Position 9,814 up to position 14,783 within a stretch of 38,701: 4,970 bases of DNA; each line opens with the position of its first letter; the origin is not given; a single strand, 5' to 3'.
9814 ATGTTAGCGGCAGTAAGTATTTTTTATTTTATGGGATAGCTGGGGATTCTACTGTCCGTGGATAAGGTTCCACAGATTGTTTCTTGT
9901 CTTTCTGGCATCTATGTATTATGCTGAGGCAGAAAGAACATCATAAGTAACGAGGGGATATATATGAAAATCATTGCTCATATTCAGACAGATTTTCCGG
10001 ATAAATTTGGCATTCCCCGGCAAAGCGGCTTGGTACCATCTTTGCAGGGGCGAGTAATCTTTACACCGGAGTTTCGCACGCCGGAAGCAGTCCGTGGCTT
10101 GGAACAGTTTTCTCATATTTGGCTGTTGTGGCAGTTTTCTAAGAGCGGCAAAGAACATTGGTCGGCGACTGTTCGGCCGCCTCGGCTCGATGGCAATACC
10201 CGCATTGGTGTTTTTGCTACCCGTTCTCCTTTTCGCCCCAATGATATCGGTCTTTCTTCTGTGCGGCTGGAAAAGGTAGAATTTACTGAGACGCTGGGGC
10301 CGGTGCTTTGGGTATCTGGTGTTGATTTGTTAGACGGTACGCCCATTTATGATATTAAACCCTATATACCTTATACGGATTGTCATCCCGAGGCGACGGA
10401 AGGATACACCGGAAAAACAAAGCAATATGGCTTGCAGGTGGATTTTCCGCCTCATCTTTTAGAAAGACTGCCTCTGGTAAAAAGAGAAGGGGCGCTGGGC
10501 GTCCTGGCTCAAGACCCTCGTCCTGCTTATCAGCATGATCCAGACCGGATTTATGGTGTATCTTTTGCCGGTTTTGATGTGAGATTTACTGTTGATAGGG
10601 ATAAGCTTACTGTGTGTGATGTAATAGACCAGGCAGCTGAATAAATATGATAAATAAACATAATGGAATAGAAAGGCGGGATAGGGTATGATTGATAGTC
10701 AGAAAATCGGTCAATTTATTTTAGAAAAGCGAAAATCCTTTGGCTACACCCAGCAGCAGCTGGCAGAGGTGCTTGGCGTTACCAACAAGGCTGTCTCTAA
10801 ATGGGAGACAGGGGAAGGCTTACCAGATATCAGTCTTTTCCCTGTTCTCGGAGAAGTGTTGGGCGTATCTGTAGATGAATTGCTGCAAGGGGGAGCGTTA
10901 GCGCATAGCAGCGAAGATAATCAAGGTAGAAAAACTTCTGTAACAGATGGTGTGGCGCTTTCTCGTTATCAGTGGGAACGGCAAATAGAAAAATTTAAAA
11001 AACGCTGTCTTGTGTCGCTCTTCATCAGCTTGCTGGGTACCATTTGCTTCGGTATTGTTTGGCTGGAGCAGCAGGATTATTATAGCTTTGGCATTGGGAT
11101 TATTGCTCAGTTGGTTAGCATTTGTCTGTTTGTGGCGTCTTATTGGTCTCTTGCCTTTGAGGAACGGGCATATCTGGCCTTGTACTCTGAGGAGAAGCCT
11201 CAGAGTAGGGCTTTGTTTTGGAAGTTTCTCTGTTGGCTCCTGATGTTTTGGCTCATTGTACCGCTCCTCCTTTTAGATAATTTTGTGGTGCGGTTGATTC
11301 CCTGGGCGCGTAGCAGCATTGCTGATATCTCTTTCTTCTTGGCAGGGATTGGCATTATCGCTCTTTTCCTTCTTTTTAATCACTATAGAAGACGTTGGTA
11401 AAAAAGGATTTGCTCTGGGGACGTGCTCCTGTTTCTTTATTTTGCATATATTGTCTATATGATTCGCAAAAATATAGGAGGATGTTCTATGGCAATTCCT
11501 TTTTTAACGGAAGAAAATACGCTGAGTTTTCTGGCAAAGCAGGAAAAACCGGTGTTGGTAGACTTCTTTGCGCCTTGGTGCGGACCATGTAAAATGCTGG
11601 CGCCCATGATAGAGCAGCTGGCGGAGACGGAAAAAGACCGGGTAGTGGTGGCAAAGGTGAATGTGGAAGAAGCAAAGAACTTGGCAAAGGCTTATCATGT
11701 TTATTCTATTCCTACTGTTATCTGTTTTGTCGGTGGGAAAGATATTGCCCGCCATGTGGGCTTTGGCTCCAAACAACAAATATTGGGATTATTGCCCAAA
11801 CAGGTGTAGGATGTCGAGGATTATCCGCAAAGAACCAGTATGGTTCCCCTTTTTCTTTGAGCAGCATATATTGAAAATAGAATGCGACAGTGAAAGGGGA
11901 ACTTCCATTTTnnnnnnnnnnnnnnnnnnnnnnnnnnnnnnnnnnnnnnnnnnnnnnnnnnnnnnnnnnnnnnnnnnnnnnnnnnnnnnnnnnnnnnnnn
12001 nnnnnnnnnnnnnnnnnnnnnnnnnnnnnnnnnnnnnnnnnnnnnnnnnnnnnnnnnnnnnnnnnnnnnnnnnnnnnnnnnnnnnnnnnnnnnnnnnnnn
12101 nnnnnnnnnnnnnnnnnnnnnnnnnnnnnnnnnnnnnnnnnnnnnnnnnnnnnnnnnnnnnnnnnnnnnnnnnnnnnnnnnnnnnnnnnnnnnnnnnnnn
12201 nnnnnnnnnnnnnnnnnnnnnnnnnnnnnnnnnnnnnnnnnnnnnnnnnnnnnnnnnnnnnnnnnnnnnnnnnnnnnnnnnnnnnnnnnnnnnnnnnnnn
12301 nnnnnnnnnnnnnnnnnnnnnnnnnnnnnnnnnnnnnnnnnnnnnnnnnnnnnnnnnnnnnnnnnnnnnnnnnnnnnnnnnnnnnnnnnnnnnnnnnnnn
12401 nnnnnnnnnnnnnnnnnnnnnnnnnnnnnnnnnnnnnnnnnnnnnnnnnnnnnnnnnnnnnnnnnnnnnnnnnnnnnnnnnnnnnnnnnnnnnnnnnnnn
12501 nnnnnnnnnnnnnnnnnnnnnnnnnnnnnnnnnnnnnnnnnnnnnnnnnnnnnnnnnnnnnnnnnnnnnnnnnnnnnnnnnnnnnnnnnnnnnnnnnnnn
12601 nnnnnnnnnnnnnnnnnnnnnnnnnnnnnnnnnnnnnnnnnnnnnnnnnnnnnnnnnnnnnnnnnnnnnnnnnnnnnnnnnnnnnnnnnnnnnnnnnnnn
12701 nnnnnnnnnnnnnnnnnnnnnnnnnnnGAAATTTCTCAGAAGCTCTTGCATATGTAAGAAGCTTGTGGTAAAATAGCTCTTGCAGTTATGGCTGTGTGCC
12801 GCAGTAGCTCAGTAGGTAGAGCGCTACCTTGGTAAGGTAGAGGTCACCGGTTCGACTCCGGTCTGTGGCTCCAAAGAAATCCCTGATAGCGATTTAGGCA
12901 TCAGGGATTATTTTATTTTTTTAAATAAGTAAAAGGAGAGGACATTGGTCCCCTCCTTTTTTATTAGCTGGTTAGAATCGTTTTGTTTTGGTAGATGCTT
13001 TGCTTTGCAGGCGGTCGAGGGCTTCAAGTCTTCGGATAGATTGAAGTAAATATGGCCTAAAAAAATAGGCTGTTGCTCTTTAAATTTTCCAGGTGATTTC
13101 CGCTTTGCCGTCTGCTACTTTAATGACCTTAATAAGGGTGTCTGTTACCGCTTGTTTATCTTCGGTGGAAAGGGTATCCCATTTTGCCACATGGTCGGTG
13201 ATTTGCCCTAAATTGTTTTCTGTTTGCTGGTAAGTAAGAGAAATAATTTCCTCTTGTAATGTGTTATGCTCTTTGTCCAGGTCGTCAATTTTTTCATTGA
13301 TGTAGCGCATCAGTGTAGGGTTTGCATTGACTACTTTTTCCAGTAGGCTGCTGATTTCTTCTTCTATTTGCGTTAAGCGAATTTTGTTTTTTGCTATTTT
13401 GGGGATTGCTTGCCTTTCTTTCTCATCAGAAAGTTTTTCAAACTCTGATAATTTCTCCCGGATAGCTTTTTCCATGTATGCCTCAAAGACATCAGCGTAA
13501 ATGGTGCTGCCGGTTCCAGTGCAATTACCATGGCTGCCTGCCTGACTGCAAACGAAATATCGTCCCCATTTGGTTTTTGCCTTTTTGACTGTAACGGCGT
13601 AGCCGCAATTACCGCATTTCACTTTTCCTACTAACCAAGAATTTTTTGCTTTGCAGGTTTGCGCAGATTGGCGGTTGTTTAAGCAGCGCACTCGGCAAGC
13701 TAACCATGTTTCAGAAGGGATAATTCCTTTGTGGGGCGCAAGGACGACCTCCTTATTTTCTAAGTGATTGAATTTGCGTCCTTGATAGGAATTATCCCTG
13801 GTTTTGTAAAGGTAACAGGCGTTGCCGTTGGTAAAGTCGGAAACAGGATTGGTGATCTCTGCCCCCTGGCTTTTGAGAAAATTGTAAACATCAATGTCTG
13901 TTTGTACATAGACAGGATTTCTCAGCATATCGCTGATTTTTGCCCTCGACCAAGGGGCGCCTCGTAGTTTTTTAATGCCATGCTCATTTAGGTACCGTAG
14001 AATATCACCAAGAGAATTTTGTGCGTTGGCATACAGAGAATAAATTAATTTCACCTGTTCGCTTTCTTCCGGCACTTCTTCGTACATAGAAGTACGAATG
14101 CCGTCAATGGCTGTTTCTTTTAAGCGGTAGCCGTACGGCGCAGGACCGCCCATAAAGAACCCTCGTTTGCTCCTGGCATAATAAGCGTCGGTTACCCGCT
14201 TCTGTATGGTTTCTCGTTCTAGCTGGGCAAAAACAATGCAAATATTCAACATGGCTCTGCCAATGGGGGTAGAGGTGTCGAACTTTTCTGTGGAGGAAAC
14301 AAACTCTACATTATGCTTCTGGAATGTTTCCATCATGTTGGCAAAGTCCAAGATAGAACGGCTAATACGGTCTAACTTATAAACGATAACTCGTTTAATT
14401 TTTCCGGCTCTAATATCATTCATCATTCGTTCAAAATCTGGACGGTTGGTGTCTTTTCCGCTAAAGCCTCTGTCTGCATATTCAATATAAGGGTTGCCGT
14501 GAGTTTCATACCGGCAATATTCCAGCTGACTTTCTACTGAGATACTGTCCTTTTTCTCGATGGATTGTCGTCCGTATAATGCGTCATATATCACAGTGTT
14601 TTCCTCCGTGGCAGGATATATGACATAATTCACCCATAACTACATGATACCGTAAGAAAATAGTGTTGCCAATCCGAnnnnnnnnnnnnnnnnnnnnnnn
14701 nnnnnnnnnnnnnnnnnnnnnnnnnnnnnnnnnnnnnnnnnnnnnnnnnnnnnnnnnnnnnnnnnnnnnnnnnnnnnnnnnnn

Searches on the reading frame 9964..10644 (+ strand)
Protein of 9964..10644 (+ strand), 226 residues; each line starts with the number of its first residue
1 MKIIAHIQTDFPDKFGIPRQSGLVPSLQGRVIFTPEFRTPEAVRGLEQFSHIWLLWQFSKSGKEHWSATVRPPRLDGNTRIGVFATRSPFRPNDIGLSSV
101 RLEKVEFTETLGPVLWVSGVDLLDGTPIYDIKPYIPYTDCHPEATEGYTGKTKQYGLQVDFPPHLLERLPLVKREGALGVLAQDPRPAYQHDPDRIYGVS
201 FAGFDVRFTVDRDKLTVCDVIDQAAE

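Call 68: search_protein_families(library=pfam, proteins=[window:9964-10644:+], max_evalue=0.00001)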
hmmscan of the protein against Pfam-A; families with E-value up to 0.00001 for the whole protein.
window:9964-10644:+ (226 aa): 2 families
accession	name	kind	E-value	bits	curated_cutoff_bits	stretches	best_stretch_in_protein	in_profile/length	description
PF01980.22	TrmO_N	-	8.1e-47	158.7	26.8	1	16-139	1-116/116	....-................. O N-terminal domain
PF18389.7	TrmO_C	-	1.3e-12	48.1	27.1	1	176-211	28-65/65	TrmO C-terminal domain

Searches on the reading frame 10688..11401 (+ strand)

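Call 68: search_protein_families(library=pfam, proteins=[window:10688-11401:+], max_evalue=0.00001)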
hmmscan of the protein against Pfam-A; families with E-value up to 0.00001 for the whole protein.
window:10688-11401:+ (237 aa): 2 families
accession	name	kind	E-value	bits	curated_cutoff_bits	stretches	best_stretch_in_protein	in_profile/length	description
PF01381.28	HTH_3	-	5.1e-13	49.3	23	1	12-65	2-55/55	Helix-turn-helix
PF13560.12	HTH_31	-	6.1e-07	30.1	27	1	15-65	10-61/64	Helix-turn-helix domain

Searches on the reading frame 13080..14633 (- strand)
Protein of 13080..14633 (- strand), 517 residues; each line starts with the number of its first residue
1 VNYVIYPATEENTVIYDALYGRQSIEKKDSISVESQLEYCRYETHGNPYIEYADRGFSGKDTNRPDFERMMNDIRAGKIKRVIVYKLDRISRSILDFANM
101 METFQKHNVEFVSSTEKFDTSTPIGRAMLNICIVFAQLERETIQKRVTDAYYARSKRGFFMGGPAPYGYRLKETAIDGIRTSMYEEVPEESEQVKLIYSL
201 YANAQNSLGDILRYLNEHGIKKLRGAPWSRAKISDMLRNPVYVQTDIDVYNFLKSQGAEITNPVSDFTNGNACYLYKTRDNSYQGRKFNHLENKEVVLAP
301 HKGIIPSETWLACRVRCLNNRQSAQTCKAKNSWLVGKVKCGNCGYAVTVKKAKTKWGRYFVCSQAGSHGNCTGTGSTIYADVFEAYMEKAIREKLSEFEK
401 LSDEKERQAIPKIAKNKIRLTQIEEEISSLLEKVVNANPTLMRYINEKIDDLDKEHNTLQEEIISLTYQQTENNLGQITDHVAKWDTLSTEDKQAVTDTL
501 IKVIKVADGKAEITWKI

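Call 68: search_protein_families(library=pfam, proteins=[window:13080-14633:-], max_evalue=0.00001)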
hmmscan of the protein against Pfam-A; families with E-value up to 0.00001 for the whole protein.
window:13080-14633:- (517 aa): 3 families
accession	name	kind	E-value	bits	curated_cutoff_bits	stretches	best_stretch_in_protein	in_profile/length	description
PF00239.26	Resolvase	-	3.1e-36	125.1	23.3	1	19-158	3-143/145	Resolvase, N terminal domain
PF07508.19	Recombinase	-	1.4e-17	64.2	21.1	1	188-315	1-97/102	Recombinase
PF13408.12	Zn_ribbon_recom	-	3.2e-10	40.7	25.3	1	333-392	1-58/58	Recombinase zinc beta ribbon domain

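Call 83: search_dna_similar(query=window:13083-14633:-, collection=phages, mode=protein, max_rows=15, max_evalue=1e-40)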
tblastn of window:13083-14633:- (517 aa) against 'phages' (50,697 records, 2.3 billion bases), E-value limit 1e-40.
Records with a match: 8; places in all: 8; records where one place covers at least 80% of the query: 6.
Best place of each record, by identity: <60% 8.
By first word of the organism name: Clostridium 4; Faecalibacterium 2; Terrisporobacter 1; Bacteriophage 1.
By host as written in the record: Clostridium perfringens 5147-97 2; Faecalibacterium prausnitzii 2; Terrisporobacter petrolearius ELB 1; - 1; Clostridium perfringens 1; Clostridium saccharoperbutylacetonicum N1-4 (HMT) 1.
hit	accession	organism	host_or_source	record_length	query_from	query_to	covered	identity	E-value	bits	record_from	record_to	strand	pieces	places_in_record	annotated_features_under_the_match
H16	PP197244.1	Terrisporobacter phage TPELB_ph1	Terrisporobacter petrolearius ELB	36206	18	500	93%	31.7%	9e-54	201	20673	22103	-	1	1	integrase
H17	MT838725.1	Bacteriophage sp.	human fecal samples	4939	13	508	96%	30.0%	6e-63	228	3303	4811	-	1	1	record has no annotation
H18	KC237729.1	Clostridium phage vB_CpeS-CP51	Clostridium perfringens 5147-97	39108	18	478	89%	30.0%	3e-54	203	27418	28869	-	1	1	putative resolvase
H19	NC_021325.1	Clostridium phage vB_CpeS-CP51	Clostridium perfringens 5147-97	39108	18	478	89%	30.0%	3e-54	203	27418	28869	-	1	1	integrase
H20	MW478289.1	Clostridium phage phiCp-A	Clostridium perfringens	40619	18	504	94%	26.5%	7e-42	166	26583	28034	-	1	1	resolvase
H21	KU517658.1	Clostridium phage HM T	Clostridium saccharoperbutylacetonicum ...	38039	18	453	84%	29.6%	3e-52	197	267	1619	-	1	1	DNA invertase Pin-like site-specific recombinase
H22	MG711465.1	Faecalibacterium phage FP_Brigit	Faecalibacterium prausnitzii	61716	1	372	72%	31.2%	9e-43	169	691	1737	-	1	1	large serine recombinase | hypothetical protein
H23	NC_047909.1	Faecalibacterium phage FP_Brigit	Faecalibacterium prausnitzii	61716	1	372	72%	31.2%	9e-43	169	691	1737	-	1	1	integrase | hypothetical protein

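Call 95: search_protein_families(library=ncbifam, proteins=[window:13083-14633:-], max_evalue=0.001)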
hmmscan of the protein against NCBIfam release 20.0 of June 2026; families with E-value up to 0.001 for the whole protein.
window:13083-14633:- (517 aa): 6 families
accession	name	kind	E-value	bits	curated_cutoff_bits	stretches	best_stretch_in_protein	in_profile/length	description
NF041201.1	recomb_XisF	equivalog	2.5e-44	152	375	2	58-242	40-234/465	fdxN element excision recombinase XisF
NF047343.1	SCCmet_CcrB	equivalog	1.1e-41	143.2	900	2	20-244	12-234/542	cassette chromosome recombinase CcrB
NF047347.1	SCCmet_CcrC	equivalog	2e-34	119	900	2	45-242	39-234/558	cassette chromosome recombinase CcrC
NF047344.1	SCCmet_CcrA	equivalog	6.9e-22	78.2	700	1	20-250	7-225/442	cassette chromosome recombinase CcrA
NF009949.0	PRK13413.1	equivalog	1.3e-07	31.5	272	1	61-200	46-182/203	master DNA invertase Mpi family serine-type recombinase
NF033518.0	transpos_IS607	equivalog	0.00015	21.4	110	1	34-136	72-175/187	IS607 family transposase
